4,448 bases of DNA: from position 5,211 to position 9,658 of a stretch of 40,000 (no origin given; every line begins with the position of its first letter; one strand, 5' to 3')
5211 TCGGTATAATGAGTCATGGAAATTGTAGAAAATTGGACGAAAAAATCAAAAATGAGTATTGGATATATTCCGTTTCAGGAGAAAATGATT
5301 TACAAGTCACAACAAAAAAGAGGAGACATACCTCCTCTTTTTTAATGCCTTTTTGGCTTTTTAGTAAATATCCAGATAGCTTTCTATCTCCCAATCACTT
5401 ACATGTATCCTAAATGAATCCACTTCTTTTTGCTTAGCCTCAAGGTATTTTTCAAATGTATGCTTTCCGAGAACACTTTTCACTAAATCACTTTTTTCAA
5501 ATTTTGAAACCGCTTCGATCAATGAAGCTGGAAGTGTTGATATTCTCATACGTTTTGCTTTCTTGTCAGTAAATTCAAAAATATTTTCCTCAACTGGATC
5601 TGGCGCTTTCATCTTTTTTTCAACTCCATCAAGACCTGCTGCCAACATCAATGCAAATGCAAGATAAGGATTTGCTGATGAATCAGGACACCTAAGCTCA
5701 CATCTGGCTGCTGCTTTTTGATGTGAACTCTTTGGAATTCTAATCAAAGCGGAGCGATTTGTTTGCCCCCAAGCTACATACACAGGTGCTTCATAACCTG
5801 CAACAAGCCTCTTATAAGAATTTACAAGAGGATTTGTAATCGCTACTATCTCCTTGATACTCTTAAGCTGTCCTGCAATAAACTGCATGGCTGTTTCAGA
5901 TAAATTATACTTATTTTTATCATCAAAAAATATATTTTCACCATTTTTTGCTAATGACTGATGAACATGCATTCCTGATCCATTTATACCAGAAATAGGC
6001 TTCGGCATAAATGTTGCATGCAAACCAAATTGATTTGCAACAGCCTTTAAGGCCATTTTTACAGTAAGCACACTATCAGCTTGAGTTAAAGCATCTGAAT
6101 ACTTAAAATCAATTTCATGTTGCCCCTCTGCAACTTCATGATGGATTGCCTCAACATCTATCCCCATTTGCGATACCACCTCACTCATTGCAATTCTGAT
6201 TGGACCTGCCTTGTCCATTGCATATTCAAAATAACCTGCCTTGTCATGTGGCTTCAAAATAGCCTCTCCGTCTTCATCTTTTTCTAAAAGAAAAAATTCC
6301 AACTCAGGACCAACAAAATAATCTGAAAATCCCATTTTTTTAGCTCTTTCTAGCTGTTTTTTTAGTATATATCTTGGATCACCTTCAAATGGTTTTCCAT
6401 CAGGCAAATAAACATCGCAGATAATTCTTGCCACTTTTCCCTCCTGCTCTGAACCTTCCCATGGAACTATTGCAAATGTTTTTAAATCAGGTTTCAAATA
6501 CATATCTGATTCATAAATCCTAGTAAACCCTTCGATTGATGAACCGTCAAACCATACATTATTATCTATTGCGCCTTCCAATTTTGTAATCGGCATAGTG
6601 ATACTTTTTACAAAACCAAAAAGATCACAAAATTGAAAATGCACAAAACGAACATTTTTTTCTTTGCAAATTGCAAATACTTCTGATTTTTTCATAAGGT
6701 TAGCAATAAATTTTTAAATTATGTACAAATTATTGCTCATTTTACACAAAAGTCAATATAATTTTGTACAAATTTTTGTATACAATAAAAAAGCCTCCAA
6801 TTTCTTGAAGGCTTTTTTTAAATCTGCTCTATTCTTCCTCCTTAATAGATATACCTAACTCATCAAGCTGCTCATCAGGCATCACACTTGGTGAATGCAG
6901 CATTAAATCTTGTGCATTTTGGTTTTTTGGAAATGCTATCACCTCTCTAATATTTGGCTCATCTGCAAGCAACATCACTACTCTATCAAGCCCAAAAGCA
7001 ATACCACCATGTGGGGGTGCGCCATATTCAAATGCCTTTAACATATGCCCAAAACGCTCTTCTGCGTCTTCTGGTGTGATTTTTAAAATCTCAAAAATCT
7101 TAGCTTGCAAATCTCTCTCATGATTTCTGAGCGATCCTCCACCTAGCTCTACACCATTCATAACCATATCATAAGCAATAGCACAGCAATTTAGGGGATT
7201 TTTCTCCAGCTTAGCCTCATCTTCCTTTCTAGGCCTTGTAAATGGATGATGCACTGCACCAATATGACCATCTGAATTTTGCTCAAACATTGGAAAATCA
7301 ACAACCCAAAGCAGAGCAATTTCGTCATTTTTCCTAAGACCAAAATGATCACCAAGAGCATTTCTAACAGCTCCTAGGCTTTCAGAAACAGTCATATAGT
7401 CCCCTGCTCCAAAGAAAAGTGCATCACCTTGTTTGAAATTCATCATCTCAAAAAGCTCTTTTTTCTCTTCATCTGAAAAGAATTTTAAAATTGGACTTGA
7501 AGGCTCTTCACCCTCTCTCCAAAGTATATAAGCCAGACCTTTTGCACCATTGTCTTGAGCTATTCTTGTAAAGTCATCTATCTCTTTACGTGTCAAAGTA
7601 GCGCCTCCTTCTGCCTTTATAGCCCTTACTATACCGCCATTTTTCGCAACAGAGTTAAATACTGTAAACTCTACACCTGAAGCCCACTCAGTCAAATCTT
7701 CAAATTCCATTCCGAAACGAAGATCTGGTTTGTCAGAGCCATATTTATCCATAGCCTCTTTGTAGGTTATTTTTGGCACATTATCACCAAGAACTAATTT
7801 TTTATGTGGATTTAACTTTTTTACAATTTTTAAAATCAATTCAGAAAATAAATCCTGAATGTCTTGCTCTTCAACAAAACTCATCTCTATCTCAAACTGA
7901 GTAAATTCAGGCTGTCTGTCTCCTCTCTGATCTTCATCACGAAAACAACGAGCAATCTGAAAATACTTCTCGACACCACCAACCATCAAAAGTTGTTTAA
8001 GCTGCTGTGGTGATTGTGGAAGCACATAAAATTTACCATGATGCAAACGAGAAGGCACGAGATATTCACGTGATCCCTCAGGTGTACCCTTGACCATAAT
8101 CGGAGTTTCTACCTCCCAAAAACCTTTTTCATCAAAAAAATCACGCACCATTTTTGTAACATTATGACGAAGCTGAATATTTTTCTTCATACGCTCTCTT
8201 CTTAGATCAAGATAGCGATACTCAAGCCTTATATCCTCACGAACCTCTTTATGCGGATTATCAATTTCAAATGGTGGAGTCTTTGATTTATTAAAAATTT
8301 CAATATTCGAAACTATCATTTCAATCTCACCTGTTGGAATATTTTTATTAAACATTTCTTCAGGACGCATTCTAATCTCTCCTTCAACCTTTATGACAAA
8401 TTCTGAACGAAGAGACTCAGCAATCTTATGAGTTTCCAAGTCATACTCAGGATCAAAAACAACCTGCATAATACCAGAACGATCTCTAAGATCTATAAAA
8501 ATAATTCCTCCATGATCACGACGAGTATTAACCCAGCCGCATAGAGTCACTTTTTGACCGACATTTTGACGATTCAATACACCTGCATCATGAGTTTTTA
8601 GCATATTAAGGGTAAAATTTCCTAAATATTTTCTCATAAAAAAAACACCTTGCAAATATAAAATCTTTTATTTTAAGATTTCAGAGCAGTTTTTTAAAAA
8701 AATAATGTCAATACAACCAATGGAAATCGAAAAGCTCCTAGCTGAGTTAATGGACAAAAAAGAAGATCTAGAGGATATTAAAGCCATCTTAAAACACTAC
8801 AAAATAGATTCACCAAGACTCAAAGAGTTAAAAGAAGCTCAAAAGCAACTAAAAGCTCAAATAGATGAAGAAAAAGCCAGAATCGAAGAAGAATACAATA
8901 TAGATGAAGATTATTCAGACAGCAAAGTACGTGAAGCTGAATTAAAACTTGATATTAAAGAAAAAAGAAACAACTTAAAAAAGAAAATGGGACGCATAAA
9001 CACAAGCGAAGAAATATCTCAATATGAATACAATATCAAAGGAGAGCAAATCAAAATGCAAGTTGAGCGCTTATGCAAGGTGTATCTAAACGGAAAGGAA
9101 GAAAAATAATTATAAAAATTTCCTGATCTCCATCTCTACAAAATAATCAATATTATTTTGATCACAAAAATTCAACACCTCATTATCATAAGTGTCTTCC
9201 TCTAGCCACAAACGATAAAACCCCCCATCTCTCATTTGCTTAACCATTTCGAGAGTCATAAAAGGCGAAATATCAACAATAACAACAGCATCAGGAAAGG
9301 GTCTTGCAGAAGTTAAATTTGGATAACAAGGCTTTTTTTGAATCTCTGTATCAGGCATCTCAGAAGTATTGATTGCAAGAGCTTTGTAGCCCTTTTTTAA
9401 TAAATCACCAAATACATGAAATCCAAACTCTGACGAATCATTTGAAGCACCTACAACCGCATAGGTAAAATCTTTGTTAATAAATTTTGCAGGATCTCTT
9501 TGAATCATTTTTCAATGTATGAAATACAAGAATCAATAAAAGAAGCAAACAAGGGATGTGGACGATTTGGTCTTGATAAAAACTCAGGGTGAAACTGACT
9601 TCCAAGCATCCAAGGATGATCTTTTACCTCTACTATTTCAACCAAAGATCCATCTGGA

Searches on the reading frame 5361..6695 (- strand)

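Call 59: search_protein_families(library=pfam, proteins=[window:5361-6695:-], max_evalue=0.00001)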
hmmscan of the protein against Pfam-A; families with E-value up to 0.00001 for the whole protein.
window:5361-6695:- (444 aa): 2 families
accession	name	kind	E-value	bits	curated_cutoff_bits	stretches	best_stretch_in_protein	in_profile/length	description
PF00120.29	Gln-synt_C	-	1.6e-132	442.2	24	1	105-440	2-344/344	Glutamine synthetase, catalytic domain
PF03951.24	Gln-synt_N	-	1.6e-30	105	33.4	1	14-98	1-82/82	Glutamine synthetase, beta-Grasp domain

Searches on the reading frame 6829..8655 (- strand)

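Call 59: search_protein_families(library=pfam, proteins=[window:6829-8655:-], max_evalue=0.00001)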
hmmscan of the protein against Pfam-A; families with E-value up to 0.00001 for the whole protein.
window:6829-8655:- (608 aa): 3 families
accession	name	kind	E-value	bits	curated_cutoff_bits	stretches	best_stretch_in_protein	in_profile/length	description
PF00152.25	tRNA-synt_2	-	1.6e-119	399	25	1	140-579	2-308/308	tRNA synthetases class II (D, K and N)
PF02938.19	GAD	-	1.7e-22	79.9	23.4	1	333-426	1-94/95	GAD domain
PF01336.31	tRNA_anti-codon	-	2.1e-20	72.8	27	1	36-120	1-74/75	OB-fold nucleic acid binding domain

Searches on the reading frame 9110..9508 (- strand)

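Call 60: search_protein_families(library=pfam, proteins=[window:9110-9508:-], max_evalue=0.00001)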
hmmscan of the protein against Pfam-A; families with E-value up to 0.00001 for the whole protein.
window:9110-9508:- (132 aa): 1 family
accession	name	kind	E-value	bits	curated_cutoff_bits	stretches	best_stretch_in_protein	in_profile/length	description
PF13380.12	CoA_binding_2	-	1.4e-16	61.4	22.8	1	15-122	2-105/116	CoA binding domain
